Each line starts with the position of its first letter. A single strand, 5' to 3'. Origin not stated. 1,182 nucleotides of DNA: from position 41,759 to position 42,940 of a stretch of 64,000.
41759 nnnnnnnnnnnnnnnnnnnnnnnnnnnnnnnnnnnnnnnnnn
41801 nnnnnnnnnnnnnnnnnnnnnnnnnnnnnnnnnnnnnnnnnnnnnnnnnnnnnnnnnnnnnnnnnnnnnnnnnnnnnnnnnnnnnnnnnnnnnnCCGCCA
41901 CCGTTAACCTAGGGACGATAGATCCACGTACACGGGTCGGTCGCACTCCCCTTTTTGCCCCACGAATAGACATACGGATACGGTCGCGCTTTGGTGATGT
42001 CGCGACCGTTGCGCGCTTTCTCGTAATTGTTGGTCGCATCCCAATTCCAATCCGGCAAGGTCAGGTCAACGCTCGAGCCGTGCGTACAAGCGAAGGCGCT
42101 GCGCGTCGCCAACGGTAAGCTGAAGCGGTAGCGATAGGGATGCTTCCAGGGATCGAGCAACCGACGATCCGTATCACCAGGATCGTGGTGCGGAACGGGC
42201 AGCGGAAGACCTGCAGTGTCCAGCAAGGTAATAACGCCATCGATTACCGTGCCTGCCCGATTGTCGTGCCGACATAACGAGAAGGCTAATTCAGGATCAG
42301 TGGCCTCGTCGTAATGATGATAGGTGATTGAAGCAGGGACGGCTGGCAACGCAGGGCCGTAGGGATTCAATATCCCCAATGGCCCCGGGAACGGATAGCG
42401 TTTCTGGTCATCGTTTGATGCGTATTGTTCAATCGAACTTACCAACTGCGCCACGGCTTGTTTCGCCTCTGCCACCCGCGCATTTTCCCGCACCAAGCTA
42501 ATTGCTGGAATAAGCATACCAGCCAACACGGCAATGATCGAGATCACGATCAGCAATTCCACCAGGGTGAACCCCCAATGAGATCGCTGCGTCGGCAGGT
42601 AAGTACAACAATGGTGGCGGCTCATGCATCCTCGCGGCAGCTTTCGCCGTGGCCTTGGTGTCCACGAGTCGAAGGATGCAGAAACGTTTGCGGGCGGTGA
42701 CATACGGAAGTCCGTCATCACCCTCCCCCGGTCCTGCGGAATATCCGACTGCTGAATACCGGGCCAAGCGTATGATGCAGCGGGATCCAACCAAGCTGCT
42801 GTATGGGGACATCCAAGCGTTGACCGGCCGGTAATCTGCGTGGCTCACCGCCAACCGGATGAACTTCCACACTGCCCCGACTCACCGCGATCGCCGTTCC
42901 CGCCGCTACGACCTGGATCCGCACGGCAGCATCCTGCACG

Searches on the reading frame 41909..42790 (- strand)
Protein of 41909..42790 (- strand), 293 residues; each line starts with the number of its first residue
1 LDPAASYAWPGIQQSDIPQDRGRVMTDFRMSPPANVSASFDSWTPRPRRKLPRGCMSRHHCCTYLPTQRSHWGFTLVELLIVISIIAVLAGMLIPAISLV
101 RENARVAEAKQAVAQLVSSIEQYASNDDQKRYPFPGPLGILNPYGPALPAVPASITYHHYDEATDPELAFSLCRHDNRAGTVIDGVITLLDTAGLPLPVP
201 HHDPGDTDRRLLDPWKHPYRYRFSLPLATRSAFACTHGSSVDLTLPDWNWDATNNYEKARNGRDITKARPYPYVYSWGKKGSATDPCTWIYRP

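Call 31: search_protein_families(library=pfam, proteins=[window:41909-42790:-])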
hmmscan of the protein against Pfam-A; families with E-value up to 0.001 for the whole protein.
window:41909-42790:- (293 aa): 1 family
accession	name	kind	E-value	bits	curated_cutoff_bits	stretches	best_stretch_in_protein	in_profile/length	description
PF07963.17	N_methyl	-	0.00015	21.7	21.2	1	73-93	6-26/27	Prokaryotic N-terminal methylation motif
